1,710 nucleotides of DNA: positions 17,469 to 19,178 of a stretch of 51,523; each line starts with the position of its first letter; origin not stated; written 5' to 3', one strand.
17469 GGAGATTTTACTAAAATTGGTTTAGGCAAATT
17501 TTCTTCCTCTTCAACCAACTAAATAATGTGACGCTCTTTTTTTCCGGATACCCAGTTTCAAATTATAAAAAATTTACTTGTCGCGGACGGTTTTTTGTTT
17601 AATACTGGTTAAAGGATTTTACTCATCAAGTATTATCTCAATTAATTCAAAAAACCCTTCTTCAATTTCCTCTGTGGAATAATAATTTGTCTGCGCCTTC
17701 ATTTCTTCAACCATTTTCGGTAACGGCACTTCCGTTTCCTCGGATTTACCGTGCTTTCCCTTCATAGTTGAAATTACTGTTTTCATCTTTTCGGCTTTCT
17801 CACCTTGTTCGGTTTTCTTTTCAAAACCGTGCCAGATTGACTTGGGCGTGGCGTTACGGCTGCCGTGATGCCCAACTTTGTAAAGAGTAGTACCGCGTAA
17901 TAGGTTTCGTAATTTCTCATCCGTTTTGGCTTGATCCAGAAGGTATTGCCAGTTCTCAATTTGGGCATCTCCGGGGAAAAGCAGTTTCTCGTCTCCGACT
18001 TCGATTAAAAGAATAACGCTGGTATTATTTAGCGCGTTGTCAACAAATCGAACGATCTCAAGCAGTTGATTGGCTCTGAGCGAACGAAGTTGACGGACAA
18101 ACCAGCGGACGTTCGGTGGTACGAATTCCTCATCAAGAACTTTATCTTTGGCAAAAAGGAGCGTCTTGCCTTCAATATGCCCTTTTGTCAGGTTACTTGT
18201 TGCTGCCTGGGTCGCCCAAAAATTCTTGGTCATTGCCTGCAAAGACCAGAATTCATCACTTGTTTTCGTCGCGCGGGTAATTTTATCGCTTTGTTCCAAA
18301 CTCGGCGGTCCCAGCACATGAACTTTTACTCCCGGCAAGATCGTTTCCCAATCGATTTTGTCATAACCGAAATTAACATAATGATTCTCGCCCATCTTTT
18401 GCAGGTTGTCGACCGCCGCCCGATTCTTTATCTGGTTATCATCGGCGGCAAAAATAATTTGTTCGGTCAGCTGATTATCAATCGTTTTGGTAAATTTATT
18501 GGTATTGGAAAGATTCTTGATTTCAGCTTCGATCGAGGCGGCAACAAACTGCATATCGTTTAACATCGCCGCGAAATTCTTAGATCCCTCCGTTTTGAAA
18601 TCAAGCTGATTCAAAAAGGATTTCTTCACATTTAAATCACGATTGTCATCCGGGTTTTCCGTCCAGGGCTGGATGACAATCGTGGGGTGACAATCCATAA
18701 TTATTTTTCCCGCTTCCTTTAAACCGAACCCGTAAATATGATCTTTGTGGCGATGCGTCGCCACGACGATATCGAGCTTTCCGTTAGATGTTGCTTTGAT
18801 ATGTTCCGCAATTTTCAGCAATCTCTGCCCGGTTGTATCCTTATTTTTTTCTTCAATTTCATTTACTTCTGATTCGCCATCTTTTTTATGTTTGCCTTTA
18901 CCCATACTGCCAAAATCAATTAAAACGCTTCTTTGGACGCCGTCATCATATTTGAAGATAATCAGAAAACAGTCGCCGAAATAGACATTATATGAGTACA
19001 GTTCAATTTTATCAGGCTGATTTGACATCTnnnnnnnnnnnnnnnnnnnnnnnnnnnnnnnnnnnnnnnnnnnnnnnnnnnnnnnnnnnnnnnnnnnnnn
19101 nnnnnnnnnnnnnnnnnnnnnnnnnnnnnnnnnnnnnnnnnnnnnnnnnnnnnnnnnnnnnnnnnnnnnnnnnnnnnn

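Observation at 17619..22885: Candidate undescribed cell-suicide/defence operon: gasdermin-like protein, patatin lipase, cytoplasmic thermolysin-like protease, MBL hydrolase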

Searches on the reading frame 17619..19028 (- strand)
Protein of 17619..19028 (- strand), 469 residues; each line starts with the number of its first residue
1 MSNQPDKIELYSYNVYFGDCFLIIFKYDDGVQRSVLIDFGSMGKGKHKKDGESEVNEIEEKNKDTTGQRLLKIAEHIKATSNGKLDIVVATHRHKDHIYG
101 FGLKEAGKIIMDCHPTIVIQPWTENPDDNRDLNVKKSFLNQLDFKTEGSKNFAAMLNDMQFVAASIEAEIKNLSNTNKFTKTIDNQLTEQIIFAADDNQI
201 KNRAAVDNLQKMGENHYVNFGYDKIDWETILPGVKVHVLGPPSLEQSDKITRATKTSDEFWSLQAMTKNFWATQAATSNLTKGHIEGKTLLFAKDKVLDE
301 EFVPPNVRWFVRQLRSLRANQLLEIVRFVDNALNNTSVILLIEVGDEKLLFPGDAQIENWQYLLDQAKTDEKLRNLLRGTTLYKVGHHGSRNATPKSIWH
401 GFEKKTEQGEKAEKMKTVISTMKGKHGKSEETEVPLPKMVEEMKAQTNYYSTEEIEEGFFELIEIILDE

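Call 3: search_protein_families(library=pfam, proteins=[window:17619-19028:-], max_evalue=0.01)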
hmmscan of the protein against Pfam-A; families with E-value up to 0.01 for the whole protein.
window:17619-19028:- (469 aa): 1 family
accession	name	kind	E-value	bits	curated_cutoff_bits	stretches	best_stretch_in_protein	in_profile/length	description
PF00753.33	Lactamase_B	-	0.0005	20.5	22.7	0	19-102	7-61/196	Metallo-beta-lactamase superfamily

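Call 4: search_protein_families(library=padloc, proteins=[window:17619-19028:-], max_evalue=0.01)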
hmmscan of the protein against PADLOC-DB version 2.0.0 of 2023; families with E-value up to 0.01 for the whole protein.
window:17619-19028:- (469 aa): 5 families
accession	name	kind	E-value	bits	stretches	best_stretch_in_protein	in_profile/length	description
PDLC03854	LmuA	-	9.4e-17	59.1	2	172-398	93-274/345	-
PDLC04676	PDC-M48B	-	3e-10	37.4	1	333-425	214-304/357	-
PDLC03805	RTasMBL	-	8.5e-07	26.4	1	332-398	181-245/322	DRT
PDLC02158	Avs1a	-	3.9e-06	24.3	1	318-397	237-313/392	-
PDLC04675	PDC-M48B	-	2.8e-05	21.5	0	330-390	152-208/291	-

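Call 9: search_solved_structures(query=window:17619-19028:-, max_evalue=1)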
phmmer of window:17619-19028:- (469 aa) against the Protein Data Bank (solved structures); distinct sequences matched with E-value up to 1: 0.

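Call 40: search_protein_families(library=ncbifam, proteins=[window:17619-19028:-], max_evalue=1)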
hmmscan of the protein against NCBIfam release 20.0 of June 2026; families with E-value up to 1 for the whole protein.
window:17619-19028:- (469 aa): 6 families
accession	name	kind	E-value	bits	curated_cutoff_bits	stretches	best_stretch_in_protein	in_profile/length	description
NF058524.1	6A-MBL_enzyme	equivalog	1.3e-08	34.4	220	2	13-101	2-73/346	anti-phage 6A-MBL system MBL-fold protein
NF041809.1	Avs1a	equivalog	2.6e-08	33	420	1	319-397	236-311/387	AVAST type 1 anti-phage system MBL fold metallo-hydrolase Avs1a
TIGR00361.1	ComEC_Rec2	equivalog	1.9e-06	26.3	190.05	1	288-397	518-618/663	DNA internalization-related competence protein ComEC/Rec2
TIGR04559.1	SoxH_rel_PQQ_2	hypoth_equivalog_domain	0.0067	15.9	280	1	52-101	38-84/283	quinoprotein relay system zinc metallohydrolase 2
NF008580.0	PRK11539.1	equivalog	0.023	13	969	1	329-394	616-674/758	ComEC family protein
NF012229.1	bla_class_B_core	domain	0.027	14.7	100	1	68-101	36-68/139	metallo-beta-lactamase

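Call 41: search_protein_families(library=pfam, proteins=[window:17619-19028:-], max_evalue=10)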
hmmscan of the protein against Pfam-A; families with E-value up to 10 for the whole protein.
window:17619-19028:- (469 aa): 4 families
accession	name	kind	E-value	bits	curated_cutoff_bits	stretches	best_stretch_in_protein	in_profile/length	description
PF00753.33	Lactamase_B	-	0.0005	20.5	22.7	1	19-102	7-61/196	Metallo-beta-lactamase superfamily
PF12706.13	Lactamase_B_2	-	0.079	13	27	1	82-101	28-47/200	Beta-lactamase superfamily domain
PF13483.12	Lactamase_B_3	-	0.16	12.4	24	1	78-113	34-65/160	Beta-lactamase superfamily domain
PF16177.11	ACAS_N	-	1.1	9.6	27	0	256-311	11-45/55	Acetyl-coenzyme A synthetase N-terminus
